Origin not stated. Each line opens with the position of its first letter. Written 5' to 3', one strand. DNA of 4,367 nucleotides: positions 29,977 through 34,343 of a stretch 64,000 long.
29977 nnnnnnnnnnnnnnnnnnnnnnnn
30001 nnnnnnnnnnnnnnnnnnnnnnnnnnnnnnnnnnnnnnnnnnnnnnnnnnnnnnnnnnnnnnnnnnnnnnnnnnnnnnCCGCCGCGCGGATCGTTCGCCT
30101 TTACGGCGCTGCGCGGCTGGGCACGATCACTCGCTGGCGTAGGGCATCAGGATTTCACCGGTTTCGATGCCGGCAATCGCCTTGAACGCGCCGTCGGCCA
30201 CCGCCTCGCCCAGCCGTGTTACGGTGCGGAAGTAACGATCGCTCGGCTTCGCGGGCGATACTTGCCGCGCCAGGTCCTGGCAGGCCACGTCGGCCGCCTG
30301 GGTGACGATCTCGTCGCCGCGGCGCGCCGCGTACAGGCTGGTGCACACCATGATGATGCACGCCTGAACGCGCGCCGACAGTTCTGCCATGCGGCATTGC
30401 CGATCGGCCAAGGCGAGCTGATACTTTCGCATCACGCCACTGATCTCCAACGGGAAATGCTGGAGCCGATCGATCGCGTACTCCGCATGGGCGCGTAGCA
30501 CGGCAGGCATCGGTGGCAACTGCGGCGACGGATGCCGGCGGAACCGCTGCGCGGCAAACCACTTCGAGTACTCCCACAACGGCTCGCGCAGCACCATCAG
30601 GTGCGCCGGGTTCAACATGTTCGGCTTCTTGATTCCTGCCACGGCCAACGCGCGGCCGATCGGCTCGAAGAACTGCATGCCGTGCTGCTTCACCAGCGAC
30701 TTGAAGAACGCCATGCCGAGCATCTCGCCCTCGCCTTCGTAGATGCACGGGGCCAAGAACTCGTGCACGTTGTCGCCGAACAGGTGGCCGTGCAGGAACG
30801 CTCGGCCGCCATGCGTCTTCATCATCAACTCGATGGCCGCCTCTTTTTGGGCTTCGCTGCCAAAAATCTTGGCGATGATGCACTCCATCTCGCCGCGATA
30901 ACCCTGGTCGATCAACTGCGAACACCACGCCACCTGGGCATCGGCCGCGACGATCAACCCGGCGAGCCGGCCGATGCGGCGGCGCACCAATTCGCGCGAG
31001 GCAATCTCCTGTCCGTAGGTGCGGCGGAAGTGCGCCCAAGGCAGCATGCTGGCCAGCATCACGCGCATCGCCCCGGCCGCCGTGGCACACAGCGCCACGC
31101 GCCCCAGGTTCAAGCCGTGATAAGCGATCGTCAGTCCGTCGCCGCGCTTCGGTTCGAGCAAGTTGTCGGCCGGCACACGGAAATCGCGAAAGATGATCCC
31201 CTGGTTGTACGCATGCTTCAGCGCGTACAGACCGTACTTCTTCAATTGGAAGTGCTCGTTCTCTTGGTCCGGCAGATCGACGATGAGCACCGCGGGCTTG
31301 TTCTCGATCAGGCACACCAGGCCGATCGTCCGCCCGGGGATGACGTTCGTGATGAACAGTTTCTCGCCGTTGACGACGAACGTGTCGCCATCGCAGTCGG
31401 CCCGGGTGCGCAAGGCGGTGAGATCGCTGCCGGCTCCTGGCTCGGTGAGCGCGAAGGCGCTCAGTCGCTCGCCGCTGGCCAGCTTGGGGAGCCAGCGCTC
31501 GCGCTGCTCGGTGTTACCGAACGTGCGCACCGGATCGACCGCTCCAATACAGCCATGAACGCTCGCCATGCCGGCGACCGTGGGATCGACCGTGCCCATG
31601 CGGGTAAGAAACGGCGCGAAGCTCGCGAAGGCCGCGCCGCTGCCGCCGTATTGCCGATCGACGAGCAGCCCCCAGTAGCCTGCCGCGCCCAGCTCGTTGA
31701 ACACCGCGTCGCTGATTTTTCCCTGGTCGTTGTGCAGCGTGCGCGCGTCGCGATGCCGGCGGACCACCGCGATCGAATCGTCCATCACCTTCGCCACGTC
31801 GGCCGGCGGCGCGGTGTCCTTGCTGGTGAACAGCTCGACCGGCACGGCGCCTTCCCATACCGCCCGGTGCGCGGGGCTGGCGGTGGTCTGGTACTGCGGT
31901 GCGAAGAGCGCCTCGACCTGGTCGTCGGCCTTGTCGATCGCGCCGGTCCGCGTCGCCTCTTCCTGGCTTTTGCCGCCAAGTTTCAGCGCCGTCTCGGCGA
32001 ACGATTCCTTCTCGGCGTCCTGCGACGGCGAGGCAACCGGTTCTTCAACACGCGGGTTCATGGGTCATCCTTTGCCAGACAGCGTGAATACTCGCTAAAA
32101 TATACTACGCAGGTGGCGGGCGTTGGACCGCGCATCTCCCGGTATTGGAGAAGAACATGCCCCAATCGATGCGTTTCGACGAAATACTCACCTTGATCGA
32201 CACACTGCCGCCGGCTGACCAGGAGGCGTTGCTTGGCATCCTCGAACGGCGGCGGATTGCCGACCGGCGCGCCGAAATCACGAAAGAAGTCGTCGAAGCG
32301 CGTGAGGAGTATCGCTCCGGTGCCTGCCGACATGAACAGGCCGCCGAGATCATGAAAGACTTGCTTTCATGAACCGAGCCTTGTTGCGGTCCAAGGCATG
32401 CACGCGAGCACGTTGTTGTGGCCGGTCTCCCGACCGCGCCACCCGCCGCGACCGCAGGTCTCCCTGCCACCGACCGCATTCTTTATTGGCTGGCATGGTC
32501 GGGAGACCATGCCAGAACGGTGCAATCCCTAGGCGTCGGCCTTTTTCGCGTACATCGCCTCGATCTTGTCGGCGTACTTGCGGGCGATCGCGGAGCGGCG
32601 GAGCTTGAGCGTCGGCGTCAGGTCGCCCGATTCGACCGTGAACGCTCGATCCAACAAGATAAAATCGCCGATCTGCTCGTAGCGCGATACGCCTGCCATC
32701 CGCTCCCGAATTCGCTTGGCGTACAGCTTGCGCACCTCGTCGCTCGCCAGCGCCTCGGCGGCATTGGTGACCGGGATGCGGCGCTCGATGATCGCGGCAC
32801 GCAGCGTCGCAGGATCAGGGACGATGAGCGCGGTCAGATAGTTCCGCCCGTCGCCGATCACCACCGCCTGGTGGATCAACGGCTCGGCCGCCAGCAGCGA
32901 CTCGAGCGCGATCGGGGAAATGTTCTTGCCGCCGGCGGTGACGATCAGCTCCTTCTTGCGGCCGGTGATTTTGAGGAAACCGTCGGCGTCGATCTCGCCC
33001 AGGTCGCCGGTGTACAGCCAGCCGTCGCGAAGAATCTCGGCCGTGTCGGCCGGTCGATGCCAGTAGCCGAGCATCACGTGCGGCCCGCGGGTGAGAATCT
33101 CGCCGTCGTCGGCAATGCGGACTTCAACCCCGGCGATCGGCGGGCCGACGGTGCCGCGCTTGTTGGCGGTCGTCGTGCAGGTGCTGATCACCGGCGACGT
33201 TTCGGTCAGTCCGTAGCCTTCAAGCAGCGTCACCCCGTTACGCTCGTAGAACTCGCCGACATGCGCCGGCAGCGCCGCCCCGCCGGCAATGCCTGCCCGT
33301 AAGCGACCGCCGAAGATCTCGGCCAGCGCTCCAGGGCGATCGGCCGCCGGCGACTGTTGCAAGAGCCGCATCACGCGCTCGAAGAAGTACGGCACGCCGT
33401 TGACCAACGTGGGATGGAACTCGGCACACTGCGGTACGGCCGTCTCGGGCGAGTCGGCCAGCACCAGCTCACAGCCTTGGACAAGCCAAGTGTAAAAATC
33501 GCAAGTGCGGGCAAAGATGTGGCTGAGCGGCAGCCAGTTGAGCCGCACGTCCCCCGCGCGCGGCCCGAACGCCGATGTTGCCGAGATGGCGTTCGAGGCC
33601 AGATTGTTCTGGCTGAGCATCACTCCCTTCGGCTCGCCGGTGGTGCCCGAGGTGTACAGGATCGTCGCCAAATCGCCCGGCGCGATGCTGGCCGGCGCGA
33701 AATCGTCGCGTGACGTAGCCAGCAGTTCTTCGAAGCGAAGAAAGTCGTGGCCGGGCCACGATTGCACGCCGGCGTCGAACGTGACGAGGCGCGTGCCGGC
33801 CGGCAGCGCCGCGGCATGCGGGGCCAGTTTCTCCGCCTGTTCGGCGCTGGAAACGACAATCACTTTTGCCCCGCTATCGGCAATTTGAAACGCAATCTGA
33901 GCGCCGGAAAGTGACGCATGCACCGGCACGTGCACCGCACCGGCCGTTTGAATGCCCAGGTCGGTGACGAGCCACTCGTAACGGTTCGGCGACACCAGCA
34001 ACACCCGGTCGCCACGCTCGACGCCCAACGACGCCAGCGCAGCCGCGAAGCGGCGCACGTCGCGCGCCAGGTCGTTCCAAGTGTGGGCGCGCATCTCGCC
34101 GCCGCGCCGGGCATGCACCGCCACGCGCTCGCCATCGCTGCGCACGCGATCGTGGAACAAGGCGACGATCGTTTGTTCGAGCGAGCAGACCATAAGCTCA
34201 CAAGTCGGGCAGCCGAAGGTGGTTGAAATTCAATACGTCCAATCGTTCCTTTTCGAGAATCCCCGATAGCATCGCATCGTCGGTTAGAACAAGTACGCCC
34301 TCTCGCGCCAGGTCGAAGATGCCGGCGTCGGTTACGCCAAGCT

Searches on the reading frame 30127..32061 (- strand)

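Call 3: search_protein_families(library=pfam, proteins=[window:30127-32061:-], max_evalue=1)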
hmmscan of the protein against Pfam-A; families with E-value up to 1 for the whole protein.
window:30127-32061:- (644 aa): 3 families
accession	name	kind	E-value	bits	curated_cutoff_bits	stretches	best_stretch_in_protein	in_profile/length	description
PF02771.21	Acyl-CoA_dh_N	-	1.7e-18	67.5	22.9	1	110-198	27-113/113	Acyl-CoA dehydrogenase, N-terminal domain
PF00441.29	Acyl-CoA_dh_1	-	4.1e-18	66.4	22.4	1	307-449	1-142/150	Acyl-CoA dehydrogenase, C-terminal domain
PF02770.24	Acyl-CoA_dh_M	-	3.2e-10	40.5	33.3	1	202-262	1-67/97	Acyl-CoA dehydrogenase, middle domain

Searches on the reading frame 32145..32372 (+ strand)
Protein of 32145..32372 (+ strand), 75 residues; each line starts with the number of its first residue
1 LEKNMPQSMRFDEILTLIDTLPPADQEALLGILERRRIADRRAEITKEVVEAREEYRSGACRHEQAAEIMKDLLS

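Call 3: search_protein_families(library=pfam, proteins=[window:32145-32372:+], max_evalue=1)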
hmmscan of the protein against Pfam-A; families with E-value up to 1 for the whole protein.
window:32145-32372:+ (75 aa): 0 families

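Call 4: search_protein_families(library=ncbifam, proteins=[window:32145-32372:+], max_evalue=1)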
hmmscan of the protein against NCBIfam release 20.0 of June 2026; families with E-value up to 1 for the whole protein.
window:32145-32372:+ (75 aa): 2 families
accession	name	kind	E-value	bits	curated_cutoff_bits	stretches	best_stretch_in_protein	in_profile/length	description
NF047401.1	TA_anti_VapB15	equivalog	0.09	13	80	1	8-40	3-35/66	type II toxin-antitoxin system VapB15 family antitoxin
NF004572.0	PRK05911.1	equivalog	0.092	12.1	378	1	8-55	149-195/257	RNA polymerase sigma factor sigma-28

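Call 80: search_protein_families(library=phrogs, proteins=[window:32145-32372:+], max_evalue=0.1)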
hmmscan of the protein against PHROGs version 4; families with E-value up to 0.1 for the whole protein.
window:32145-32372:+ (75 aa): 0 families

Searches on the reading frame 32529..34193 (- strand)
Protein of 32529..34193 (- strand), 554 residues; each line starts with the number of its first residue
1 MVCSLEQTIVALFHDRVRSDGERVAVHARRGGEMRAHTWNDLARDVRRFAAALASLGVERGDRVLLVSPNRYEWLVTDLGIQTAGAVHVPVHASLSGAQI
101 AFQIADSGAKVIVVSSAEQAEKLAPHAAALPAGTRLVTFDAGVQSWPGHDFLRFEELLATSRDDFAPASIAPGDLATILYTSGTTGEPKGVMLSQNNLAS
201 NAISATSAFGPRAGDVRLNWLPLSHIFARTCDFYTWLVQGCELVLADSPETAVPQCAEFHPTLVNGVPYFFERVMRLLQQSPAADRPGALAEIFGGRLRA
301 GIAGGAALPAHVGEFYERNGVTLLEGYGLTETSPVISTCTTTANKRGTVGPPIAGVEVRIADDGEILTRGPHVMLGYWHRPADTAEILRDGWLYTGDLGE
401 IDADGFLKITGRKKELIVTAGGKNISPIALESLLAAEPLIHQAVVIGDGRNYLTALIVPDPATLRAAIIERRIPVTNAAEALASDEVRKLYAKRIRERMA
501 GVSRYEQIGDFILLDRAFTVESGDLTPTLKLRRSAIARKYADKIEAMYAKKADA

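Call 3: search_protein_families(library=pfam, proteins=[window:32529-34193:-], max_evalue=1)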
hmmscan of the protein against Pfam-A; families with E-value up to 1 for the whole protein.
window:32529-34193:- (554 aa): 2 families
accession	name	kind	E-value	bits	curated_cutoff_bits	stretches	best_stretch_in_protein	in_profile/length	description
PF00501.34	AMP-binding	-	3.5e-86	289.8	29.9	1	14-378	2-384/384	AMP-binding enzyme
PF23562.2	AMP-binding_C_3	-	8.4e-12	46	20.8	1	416-551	3-123/124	AMP-binding enzyme C-terminal domain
